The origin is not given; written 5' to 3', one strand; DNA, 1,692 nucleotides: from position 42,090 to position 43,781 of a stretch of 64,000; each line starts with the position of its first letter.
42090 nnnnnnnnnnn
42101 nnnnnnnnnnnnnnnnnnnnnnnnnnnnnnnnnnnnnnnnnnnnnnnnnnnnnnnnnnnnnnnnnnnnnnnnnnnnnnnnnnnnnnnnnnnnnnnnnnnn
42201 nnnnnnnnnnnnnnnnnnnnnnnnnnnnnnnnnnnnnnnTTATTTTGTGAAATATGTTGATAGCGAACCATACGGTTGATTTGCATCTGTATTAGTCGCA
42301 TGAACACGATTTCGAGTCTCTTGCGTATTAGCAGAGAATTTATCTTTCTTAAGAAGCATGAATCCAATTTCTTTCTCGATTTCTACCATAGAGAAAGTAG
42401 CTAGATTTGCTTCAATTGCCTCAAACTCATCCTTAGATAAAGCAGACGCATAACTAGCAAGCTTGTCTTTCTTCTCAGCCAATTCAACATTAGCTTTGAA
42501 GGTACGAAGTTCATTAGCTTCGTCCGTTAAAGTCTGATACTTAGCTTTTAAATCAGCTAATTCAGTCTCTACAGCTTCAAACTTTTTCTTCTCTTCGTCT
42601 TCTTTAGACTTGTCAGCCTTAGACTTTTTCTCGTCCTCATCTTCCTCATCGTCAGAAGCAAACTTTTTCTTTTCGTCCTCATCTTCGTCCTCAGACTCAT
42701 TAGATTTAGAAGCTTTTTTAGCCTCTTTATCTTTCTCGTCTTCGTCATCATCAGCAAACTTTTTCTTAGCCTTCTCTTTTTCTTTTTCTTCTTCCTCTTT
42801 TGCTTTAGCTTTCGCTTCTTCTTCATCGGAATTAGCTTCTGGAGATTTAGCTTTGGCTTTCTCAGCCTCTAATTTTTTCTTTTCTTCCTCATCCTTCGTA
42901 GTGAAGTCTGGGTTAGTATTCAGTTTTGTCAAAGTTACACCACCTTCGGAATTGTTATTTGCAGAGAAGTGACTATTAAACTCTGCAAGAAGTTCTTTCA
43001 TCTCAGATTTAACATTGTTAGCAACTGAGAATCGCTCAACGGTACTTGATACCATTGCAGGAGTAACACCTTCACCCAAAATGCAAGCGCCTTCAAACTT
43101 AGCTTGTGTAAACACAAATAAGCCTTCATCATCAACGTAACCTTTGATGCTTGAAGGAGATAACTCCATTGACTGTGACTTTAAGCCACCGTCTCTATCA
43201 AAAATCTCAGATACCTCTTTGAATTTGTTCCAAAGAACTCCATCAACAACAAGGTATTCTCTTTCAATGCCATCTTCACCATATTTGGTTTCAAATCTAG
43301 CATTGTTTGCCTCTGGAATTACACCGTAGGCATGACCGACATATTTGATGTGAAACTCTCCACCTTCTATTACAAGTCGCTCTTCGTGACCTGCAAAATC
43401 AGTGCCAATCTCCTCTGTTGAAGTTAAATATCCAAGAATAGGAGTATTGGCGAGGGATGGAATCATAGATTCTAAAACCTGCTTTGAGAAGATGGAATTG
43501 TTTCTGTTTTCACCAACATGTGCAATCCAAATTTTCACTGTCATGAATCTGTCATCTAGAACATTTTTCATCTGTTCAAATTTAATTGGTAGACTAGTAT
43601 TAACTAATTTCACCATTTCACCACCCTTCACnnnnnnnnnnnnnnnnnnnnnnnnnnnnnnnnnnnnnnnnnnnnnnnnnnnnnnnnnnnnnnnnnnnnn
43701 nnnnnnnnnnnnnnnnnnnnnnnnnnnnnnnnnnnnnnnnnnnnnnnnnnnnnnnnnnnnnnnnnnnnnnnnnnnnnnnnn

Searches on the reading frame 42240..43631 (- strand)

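Call 41: search_protein_families(library=phrogs, proteins=[window:42240-43631:-], max_evalue=0.00001)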
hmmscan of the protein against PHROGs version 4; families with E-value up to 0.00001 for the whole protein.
window:42240-43631:- (463 aa): 1 family
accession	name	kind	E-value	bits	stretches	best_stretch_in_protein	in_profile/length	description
phrog_3313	-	unknown function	8.4e-83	280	1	10-445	5-457/480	-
